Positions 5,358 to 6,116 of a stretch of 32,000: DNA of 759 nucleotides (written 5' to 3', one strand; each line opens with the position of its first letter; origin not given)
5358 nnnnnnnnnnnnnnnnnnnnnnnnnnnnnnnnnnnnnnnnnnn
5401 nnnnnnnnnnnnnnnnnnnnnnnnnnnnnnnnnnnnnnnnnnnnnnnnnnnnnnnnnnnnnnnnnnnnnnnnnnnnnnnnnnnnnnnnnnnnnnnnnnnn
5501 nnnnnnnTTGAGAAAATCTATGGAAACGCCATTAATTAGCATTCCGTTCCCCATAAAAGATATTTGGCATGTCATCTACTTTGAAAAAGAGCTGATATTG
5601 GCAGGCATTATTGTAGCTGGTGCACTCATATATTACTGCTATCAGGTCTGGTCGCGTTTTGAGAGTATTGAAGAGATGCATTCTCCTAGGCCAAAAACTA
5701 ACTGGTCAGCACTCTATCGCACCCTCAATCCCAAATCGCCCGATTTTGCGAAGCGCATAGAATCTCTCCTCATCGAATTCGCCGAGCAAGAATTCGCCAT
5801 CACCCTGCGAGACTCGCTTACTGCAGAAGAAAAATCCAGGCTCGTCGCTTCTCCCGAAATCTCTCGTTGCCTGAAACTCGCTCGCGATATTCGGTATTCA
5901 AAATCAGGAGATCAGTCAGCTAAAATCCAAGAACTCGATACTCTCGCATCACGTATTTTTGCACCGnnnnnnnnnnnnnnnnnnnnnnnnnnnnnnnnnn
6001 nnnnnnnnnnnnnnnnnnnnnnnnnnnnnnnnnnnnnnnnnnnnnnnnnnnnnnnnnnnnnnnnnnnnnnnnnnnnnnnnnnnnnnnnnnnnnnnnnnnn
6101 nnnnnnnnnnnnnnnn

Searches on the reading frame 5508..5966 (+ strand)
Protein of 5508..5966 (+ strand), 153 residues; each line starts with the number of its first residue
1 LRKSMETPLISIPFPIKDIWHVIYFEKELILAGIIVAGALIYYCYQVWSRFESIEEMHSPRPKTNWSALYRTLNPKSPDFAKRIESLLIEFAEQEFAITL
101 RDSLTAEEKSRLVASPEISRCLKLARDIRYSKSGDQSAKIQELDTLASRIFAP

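Call 8: search_protein_families(library=pfam, max_evalue=0.1, proteins=[window:5508-5966:+])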
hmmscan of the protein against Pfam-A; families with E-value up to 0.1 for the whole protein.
seq(153 aa): 1 family
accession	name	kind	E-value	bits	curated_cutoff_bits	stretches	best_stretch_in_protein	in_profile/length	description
PF21944.1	Hemotin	-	0.027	14.6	27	1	29-48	7-26/74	Hemotin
